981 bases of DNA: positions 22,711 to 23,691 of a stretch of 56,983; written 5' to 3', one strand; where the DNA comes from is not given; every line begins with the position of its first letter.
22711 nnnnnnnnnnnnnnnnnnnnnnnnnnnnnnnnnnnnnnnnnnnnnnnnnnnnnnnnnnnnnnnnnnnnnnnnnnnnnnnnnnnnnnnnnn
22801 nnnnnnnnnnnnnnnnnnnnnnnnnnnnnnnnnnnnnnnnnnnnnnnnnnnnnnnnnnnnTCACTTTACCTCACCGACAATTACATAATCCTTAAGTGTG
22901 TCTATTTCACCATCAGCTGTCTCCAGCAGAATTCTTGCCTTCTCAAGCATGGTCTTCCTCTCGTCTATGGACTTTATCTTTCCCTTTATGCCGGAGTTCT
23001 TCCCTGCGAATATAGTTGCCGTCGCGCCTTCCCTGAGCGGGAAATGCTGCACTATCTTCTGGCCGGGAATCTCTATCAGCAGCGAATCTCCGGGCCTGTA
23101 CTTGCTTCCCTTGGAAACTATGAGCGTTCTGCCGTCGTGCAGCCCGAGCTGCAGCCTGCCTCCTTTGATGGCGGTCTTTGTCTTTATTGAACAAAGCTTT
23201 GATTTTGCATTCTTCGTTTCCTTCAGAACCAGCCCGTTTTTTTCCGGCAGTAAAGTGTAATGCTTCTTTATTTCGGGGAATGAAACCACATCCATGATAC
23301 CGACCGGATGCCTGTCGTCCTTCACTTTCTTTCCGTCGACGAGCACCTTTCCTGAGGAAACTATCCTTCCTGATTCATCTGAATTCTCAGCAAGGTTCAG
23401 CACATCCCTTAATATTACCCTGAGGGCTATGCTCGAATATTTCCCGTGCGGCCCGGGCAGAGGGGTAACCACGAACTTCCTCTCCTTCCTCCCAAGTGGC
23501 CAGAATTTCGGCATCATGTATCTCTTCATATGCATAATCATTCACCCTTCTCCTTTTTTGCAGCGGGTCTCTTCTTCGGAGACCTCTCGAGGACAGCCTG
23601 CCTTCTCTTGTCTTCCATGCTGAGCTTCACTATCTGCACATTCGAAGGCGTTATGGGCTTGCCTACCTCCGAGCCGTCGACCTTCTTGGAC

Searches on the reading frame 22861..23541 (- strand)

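Call 67: search_protein_families(library=pfam, proteins=[window:22861-23541:-], max_evalue=0.00001)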
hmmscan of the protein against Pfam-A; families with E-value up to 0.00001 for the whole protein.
window:22861-23541:- (226 aa): 2 families
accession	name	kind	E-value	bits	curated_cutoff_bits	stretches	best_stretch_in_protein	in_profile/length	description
PF00900.26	Ribosomal_S4e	-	2.9e-18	65.8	25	1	92-163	2-75/75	Ribosomal family S4e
PF08071.17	RS4NT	-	1.6e-11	44.4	27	1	4-34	6-36/37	RS4NT (NUC023) domain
